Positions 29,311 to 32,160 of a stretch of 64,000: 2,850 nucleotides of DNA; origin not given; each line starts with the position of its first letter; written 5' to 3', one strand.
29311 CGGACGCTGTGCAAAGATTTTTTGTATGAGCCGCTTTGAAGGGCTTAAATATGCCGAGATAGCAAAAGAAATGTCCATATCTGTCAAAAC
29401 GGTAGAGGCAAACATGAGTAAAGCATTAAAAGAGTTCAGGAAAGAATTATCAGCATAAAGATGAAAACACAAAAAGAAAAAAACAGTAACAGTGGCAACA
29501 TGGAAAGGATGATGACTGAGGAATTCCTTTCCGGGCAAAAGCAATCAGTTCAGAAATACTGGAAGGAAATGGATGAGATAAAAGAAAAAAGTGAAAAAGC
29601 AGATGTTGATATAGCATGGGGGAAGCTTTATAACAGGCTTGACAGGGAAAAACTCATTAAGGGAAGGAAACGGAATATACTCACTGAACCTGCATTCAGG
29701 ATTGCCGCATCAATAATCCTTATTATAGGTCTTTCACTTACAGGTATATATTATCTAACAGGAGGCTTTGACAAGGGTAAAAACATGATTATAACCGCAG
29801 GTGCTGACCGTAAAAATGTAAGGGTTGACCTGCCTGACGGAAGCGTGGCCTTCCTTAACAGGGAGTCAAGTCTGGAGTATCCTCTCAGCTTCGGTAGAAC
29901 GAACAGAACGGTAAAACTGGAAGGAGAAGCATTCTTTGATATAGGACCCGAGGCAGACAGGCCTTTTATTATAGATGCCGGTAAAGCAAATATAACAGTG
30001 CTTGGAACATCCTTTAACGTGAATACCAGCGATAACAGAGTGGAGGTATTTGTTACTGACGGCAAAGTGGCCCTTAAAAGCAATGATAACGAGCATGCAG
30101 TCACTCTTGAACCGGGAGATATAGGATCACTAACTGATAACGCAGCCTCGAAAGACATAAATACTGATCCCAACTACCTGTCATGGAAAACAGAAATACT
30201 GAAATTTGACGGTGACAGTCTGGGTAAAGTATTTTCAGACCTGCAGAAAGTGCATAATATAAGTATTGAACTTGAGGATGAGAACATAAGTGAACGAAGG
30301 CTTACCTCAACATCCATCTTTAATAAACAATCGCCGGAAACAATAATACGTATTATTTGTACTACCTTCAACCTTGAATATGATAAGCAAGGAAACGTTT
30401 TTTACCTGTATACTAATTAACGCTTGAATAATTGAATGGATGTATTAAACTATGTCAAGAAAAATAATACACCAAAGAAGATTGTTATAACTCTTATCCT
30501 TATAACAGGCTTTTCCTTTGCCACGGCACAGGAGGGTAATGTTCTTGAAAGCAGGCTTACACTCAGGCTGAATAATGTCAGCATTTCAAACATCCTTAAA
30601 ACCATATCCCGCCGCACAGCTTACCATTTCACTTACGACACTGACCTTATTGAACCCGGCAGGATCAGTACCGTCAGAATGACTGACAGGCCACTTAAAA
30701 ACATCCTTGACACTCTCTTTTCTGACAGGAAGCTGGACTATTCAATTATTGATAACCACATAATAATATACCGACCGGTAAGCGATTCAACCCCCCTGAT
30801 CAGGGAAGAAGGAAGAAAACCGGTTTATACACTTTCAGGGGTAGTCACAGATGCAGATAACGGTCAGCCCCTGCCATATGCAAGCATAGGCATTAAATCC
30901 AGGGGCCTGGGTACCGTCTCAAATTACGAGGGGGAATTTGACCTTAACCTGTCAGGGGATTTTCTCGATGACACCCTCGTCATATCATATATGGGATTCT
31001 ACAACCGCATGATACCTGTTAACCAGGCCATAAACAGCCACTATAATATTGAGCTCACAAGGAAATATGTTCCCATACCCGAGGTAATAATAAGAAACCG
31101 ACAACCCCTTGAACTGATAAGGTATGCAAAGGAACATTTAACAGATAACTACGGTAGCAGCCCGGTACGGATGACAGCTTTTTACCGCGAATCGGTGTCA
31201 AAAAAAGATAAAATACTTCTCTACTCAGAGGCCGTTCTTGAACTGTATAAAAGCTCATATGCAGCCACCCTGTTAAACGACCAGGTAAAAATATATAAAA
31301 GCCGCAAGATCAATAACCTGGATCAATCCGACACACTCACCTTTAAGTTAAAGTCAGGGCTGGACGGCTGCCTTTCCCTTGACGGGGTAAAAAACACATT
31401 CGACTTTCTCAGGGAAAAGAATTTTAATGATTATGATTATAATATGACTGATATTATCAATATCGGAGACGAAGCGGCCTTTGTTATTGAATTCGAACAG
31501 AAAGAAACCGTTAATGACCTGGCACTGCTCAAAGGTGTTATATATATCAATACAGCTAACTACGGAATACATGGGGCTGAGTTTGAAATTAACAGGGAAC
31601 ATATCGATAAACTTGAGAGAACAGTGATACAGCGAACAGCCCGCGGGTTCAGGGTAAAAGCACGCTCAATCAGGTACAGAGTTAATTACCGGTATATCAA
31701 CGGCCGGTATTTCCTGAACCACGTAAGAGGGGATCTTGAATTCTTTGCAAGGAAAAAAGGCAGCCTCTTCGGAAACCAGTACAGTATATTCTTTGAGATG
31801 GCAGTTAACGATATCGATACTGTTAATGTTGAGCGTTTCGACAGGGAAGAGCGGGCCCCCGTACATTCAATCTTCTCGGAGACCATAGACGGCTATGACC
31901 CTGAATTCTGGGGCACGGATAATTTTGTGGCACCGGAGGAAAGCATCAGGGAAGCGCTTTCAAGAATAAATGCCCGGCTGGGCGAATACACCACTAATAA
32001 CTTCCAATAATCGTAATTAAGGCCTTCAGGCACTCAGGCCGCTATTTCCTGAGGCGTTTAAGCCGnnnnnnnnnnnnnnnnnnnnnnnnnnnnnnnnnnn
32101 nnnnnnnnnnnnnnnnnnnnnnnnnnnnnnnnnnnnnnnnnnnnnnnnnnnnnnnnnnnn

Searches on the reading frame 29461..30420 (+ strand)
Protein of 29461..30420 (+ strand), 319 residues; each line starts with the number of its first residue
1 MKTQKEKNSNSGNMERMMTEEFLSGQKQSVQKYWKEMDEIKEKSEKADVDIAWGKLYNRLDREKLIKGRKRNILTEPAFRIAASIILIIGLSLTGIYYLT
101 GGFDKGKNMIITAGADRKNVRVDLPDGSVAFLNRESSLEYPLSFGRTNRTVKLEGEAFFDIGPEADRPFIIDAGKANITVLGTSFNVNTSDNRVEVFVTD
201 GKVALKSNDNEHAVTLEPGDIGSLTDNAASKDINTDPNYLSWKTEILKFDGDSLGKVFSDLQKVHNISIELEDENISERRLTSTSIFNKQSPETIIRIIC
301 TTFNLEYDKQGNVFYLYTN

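Call 59: search_protein_families(library=pfam, proteins=[window:29461-30420:+], max_evalue=0.00001)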
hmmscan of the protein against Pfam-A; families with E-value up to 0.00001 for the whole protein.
window:29461-30420:+ (319 aa): 2 families
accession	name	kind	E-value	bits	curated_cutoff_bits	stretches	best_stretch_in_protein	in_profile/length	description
PF04773.18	FecR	-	4.4e-17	62.8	24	1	118-203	9-96/97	FecR protein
PF16344.10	FecR_C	-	2e-08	34.6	24.4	1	247-315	2-69/70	FecR, C-terminal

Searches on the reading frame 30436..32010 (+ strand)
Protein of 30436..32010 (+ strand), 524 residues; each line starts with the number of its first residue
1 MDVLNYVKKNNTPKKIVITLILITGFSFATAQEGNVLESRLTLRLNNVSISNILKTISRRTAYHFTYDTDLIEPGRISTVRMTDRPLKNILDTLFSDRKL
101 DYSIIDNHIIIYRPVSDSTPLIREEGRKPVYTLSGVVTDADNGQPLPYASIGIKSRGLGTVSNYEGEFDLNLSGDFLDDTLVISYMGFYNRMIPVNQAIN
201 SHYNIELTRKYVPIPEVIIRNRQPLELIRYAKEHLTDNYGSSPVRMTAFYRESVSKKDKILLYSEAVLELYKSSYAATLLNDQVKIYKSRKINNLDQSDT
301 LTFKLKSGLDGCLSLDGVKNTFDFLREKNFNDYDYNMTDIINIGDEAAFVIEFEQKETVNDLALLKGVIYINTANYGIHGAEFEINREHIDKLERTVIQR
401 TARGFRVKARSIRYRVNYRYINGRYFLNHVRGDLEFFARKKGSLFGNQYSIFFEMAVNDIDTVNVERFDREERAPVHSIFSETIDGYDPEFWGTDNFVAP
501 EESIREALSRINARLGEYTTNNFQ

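Call 59: search_protein_families(library=pfam, proteins=[window:30436-32010:+], max_evalue=0.00001)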
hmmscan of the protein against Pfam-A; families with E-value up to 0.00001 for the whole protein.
window:30436-32010:+ (524 aa): 2 families
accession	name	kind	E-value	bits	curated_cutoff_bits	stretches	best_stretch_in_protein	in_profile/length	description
PF13715.12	CarbopepD_reg_2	-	4.2e-14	52.8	32.2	1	133-218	1-87/88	CarboxypepD_reg-like domain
PF13620.12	CarboxypepD_reg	-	7.5e-07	29.9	32.3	1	132-204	1-78/82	Carboxypeptidase regulatory-like domain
